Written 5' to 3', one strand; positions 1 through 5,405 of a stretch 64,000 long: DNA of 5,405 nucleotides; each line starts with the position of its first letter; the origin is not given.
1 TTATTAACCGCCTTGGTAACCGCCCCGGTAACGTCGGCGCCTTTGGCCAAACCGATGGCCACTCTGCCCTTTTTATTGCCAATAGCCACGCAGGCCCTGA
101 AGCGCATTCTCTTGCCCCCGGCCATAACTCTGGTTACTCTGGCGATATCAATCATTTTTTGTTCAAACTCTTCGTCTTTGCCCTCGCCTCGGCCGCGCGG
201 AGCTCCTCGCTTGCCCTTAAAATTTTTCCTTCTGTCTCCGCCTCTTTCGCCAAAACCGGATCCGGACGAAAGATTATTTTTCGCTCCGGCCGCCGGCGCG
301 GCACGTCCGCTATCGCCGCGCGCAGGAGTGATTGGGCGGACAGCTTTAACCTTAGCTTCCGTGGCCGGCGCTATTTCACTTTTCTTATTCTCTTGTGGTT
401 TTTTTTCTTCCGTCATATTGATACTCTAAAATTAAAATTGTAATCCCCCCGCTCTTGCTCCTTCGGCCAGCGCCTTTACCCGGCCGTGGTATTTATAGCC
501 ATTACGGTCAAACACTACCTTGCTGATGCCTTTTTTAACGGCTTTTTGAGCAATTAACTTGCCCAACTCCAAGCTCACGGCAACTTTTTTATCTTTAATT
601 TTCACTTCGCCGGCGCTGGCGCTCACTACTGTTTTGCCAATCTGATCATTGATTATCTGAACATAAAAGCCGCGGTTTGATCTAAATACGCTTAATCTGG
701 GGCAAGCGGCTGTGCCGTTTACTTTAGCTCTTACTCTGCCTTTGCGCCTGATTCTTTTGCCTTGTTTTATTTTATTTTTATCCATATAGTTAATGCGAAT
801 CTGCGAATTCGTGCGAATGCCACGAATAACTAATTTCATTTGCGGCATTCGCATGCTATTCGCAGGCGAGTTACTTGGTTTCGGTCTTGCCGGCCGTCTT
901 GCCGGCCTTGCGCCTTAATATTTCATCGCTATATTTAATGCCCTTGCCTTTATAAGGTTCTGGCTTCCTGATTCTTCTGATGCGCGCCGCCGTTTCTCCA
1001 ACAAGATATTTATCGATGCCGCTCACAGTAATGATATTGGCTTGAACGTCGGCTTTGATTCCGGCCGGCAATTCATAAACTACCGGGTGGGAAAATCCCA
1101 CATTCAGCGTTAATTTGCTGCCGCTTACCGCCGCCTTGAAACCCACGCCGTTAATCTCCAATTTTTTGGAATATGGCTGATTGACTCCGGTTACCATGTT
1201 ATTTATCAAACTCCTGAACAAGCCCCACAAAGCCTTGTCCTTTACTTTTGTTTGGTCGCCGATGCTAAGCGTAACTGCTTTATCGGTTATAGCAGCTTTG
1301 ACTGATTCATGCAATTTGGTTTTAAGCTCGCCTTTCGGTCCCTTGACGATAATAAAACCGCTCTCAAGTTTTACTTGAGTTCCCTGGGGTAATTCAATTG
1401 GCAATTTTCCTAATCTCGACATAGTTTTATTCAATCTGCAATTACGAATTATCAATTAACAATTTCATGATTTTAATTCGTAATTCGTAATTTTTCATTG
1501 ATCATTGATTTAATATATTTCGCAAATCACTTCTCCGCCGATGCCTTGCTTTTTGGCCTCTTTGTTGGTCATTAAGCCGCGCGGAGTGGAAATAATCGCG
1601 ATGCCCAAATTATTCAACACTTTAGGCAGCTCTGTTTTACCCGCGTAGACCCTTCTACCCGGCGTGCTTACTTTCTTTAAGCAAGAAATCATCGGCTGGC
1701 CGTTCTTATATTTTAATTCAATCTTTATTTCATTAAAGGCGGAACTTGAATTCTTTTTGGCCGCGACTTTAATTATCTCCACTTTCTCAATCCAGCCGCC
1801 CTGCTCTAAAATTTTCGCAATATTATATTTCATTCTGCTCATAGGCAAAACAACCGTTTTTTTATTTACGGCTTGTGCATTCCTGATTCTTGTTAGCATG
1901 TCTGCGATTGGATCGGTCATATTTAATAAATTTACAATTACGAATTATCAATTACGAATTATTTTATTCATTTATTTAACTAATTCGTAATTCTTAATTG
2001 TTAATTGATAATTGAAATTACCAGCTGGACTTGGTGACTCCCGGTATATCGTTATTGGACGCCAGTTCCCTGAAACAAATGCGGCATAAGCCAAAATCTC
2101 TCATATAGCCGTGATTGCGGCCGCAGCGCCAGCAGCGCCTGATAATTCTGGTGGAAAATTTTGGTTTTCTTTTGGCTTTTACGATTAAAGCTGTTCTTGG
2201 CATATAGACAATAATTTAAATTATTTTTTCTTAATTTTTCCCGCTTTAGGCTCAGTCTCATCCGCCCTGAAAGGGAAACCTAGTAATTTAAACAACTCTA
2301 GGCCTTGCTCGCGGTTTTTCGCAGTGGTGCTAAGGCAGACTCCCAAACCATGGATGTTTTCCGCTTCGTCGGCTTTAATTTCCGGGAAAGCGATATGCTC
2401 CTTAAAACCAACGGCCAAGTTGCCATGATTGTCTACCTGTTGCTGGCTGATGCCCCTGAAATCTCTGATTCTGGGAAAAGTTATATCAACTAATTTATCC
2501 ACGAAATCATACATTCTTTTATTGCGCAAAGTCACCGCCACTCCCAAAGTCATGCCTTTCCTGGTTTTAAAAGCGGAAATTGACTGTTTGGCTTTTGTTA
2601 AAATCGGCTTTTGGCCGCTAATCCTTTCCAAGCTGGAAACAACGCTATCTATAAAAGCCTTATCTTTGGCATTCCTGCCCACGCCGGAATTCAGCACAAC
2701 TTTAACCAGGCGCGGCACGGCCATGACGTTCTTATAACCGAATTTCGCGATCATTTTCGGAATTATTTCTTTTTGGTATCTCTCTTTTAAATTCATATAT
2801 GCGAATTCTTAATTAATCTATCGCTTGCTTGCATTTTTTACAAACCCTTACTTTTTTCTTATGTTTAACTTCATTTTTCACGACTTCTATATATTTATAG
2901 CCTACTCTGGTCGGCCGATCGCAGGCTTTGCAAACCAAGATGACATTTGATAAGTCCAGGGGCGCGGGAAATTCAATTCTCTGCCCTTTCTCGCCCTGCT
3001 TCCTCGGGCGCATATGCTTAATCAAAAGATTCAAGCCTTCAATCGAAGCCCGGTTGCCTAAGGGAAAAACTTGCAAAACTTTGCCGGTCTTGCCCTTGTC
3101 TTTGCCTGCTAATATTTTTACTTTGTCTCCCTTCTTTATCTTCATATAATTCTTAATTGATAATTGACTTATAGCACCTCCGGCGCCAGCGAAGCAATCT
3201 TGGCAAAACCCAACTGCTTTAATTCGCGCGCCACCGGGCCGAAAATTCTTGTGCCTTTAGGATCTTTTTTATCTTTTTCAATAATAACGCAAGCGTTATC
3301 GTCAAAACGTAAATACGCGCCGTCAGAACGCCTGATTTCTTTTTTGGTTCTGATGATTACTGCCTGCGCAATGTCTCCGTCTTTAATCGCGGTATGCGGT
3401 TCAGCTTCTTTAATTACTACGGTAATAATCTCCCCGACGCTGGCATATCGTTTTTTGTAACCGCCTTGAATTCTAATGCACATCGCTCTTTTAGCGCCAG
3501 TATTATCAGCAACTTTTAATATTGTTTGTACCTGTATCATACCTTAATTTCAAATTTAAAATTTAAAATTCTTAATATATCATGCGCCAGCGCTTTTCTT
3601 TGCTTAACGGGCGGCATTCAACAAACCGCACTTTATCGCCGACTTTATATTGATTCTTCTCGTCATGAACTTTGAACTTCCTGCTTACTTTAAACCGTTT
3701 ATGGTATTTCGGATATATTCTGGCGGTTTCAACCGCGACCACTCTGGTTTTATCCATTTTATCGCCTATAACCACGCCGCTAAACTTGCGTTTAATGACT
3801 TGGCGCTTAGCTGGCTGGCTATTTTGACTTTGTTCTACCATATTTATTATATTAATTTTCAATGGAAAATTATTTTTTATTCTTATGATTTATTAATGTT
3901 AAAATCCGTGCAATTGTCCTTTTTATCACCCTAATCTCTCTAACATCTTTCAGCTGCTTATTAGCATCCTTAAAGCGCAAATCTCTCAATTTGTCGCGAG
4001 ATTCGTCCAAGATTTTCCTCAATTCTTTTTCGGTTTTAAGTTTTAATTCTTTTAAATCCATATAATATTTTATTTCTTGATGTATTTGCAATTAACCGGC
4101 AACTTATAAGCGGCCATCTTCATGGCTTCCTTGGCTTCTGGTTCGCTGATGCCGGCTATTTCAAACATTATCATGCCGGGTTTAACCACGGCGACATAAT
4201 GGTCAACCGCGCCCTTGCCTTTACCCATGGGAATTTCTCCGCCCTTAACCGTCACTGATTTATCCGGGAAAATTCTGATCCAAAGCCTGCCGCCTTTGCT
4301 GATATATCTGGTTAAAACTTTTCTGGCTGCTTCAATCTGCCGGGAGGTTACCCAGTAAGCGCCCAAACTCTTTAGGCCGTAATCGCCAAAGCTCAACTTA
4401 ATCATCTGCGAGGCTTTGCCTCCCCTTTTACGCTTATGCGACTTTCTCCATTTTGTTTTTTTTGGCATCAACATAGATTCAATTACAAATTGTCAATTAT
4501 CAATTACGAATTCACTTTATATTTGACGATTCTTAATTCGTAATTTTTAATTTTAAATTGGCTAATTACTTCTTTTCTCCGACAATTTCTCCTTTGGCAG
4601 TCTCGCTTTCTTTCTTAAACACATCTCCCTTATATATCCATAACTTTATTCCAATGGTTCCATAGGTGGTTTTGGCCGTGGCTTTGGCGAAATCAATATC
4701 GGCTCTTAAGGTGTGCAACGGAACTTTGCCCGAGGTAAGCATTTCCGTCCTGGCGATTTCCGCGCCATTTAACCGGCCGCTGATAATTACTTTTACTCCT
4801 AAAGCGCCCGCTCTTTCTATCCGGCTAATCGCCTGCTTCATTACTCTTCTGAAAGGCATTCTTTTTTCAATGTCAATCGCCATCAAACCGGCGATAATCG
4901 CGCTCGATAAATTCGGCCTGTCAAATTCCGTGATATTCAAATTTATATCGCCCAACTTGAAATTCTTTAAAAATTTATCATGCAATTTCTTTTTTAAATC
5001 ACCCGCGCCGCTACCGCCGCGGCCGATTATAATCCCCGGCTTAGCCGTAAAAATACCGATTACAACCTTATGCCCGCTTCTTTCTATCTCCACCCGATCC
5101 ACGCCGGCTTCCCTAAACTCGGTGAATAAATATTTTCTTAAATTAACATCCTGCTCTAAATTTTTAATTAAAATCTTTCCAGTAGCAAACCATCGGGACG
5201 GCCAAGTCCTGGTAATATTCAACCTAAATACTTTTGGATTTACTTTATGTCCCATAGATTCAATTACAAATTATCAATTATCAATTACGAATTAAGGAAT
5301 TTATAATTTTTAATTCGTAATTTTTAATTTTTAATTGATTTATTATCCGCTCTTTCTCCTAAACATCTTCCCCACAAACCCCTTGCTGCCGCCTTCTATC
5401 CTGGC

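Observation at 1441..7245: Ribosomal protein operons punctuated by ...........-type palindromic spacers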

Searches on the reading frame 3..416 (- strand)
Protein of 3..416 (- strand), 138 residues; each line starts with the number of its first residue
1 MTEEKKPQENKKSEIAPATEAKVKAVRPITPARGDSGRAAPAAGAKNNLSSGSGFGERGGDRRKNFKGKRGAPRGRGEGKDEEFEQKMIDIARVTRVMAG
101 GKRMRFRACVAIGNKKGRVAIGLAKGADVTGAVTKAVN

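Call 67: search_protein_families(library=pfam, proteins=[window:3-416:-])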
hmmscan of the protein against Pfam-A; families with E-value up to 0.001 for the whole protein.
window:3-416:- (138 aa): 1 family
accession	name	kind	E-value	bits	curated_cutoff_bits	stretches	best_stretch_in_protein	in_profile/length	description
PF00333.26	Ribosomal_S5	-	9.1e-15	54.9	27.1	1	84-137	1-54/65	Ribosomal protein S5, N-terminal domain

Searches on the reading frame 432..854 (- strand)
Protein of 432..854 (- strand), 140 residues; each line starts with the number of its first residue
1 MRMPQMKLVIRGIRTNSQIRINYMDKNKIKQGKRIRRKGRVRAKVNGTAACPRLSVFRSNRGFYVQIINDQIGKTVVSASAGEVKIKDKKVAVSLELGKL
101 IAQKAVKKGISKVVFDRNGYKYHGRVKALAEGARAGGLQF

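Call 9: search_protein_families(library=pfam, proteins=[window:432-854:-])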
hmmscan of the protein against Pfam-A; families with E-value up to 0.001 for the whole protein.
window:432-854:- (140 aa): 1 family
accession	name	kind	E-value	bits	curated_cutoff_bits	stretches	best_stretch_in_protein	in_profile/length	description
PF00861.27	Ribosomal_L18p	-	1.2e-38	132.5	27.8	1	30-140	3-116/116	Ribosomal L18 of archaea, bacteria, mitoch. and chloroplast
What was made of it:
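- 786..870 (-): L6->L18 junction. GCGAAT-type palindromic spacer, 85 nt. L18's Pfam match begins at residue 30 of the long ORF (call 9).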

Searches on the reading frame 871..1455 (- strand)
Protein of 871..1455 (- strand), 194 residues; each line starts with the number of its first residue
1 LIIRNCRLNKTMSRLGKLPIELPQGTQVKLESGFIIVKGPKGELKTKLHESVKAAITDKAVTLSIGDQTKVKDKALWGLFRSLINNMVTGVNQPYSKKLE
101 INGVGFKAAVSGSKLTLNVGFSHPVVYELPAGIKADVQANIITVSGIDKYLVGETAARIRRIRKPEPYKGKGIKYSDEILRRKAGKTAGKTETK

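Call 9: search_protein_families(library=pfam, proteins=[window:871-1455:-])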
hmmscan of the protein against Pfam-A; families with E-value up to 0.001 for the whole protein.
window:871-1455:- (194 aa): 1 family
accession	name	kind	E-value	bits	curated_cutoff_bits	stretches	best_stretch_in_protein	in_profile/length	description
PF00347.28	Ribosomal_L6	-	3.7e-34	117.8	27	2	103-175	2-79/80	Ribosomal protein L6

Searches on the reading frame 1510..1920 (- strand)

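Call 9: search_protein_families(library=pfam, proteins=[window:1510-1920:-])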
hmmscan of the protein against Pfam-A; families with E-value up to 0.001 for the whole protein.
window:1510-1920:- (136 aa): 1 family
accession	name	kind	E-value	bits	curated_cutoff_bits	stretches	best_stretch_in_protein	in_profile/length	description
PF00410.24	Ribosomal_S8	-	9.9e-47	158.5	24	1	3-136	1-126/126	Ribosomal protein S8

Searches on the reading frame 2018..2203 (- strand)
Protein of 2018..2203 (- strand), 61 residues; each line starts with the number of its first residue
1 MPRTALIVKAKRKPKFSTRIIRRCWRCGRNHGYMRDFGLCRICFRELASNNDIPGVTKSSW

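Call 9: search_protein_families(library=pfam, proteins=[window:2018-2203:-])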
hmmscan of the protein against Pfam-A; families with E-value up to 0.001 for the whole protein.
window:2018-2203:- (61 aa): 1 family
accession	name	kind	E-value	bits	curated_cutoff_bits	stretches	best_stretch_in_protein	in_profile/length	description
PF00253.27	Ribosomal_S14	-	8.1e-25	86.7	27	1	9-60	1-54/54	Ribosomal protein S14p/S29e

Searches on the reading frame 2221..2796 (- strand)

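Call 9: search_protein_families(library=pfam, proteins=[window:2221-2796:-])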
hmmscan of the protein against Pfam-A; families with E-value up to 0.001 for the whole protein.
window:2221-2796:- (191 aa): 2 families
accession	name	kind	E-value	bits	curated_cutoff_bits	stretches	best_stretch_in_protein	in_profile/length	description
PF00673.26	Ribosomal_L5_C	-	2e-31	108.4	27.8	1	84-176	2-94/94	ribosomal L5P family C-terminus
PF00281.24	Ribosomal_L5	-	8e-21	74.5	34.9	1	23-79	1-57/57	Ribosomal protein L5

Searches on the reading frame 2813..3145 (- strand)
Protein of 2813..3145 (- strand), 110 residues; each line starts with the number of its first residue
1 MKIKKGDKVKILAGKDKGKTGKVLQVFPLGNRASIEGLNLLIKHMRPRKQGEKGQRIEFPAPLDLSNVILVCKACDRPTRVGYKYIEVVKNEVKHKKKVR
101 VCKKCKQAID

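Call 9: search_protein_families(library=pfam, proteins=[window:2813-3145:-])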
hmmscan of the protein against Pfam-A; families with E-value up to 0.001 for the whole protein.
window:2813-3145:- (110 aa): 5 families
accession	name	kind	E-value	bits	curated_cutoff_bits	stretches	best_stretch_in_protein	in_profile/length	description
PF17136.10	ribosomal_L24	-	6.2e-21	74.9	27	1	38-109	1-65/65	Ribosomal proteins 50S L24/mitochondrial 39S L24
PF00467.35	KOW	-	9.2e-10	38.4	22.3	1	5-36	1-32/32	KOW motif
PF22682.2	Ribosomal_uL24m-like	-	7.1e-06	26.2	29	1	4-98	2-95/223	Large ribosomal subunit protein uL24m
PF23287.1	KOW7_SPT5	-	0.00037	20.7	27.1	1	4-25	4-25/52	Transcription elongation factor SPT5, seventh KOW domain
PF23291.1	KOW4_SPT5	-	0.00065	20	27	1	2-27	8-33/55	Transcription elongation factor SPT5, fourth KOW domain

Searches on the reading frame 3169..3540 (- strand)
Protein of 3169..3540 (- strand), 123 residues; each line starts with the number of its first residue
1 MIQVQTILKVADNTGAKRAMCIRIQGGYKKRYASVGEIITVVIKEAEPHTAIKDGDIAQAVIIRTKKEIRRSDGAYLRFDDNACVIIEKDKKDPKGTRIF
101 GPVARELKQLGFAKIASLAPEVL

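Call 9: search_protein_families(library=pfam, proteins=[window:3169-3540:-])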
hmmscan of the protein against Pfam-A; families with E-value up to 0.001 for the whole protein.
window:3169-3540:- (123 aa): 1 family
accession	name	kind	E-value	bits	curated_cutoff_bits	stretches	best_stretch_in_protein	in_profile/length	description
PF00238.24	Ribosomal_L14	-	4e-50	169.2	23.6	1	1-123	1-122/122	Ribosomal protein L14p/L23e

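Call 40: find_encoding_contigs(protein=window:3169-3540:-, flank=8000, max_places=10)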
Protein window:3169-3540:- (123 aa): no gene with exactly this product is on record in the collection.

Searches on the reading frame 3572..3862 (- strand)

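Call 9: search_protein_families(library=pfam, proteins=[window:3572-3862:-])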
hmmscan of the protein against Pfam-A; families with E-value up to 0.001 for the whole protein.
window:3572-3862:- (96 aa): 1 family
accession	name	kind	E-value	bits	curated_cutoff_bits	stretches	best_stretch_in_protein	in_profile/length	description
PF00366.26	Ribosomal_S17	-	4.8e-27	94.3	25.9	1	29-95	1-67/68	Ribosomal protein S17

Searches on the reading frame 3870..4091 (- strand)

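Call 9: search_protein_families(library=pfam, proteins=[window:3870-4091:-])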
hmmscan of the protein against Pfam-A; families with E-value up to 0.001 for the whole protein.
window:3870-4091:- (73 aa): 1 family
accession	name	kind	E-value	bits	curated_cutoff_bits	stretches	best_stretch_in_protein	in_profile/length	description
PF00831.28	Ribosomal_L29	-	2.2e-12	47.2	24.5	1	14-70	1-57/57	Ribosomal L29 protein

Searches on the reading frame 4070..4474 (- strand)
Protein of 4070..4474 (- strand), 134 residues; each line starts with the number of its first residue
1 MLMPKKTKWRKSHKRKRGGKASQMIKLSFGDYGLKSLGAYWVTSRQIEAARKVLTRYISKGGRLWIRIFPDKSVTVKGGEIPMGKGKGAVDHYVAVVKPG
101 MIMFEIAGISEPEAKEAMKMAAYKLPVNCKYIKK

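Call 9: search_protein_families(library=pfam, proteins=[window:4070-4474:-])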
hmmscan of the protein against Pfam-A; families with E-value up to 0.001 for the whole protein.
window:4070-4474:- (134 aa): 1 family
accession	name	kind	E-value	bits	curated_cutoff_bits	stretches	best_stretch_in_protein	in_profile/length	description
PF00252.24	Ribosomal_L16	-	8.2e-46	155.7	27.9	1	4-131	1-131/132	Ribosomal protein L16p/L10e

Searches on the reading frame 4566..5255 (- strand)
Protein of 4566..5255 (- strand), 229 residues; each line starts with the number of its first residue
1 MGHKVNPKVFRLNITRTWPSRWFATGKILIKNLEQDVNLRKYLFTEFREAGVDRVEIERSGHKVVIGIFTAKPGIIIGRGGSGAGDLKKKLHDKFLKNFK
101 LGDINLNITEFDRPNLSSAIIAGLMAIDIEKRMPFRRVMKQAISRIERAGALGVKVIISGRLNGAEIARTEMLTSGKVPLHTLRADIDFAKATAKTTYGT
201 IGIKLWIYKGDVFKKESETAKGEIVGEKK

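Call 10: search_protein_families(library=pfam, proteins=[window:4566-5255:-])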
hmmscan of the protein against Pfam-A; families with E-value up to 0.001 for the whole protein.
window:4566-5255:- (229 aa): 2 families
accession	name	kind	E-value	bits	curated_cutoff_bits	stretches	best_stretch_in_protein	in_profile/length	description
PF00189.25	Ribosomal_S3_C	-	2.7e-34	118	34.1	1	126-207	2-83/83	Ribosomal protein S3, C-terminal domain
PF07650.23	KH_2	-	1.4e-14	54.1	22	1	39-115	2-77/78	KH domain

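Call 39: find_encoding_contigs(protein=window:4566-5255:-, flank=6000, max_places=10)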
Protein window:4566-5255:- (229 aa): no gene with exactly this product is on record in the collection.

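Call 42: find_related_loci(query=window:4566-5255:-, collection=metagenome_contigs, flank=6000)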
Query window:4566-5255:- (229 aa) in metagenome_contigs; peptide patterns used: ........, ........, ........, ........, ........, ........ (x = any residue, [..] = any of these).
600 stretches matched a pattern (row limit reached: there are more); 451 encode a relative of the query (tblastn E <= 1e-3); the best 80 are kept; 80 distinct loci.
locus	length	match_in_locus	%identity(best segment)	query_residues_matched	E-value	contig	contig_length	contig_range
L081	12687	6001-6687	85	1-229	8e-132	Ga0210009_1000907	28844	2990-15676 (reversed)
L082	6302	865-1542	89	1-226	1e-128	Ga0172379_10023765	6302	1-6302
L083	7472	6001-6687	90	1-229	4e-128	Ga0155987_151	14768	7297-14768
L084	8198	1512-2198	89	1-229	3e-128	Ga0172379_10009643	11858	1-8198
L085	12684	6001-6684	83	1-229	3e-127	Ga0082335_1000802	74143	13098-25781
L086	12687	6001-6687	86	1-229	3e-124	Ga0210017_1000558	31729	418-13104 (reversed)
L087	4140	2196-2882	86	1-229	6e-125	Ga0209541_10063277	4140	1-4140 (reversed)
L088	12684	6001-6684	86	1-229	2e-122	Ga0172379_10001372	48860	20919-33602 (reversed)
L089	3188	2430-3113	86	1-229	1e-123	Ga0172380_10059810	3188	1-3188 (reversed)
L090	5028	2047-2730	75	1-229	1e-117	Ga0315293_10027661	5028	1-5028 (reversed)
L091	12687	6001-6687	74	1-227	2e-115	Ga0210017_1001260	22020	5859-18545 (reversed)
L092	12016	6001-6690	74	1-228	3e-112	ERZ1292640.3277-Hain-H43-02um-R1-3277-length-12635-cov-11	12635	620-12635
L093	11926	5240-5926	71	1-229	3e-112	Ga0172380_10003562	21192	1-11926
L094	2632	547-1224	71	1-226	1e-115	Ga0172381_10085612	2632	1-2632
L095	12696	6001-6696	70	1-229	4e-110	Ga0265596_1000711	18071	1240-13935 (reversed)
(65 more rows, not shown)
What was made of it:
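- Tried and rejected: The metagenome scan gave relatives of at most 90% S3 identity (call 42).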
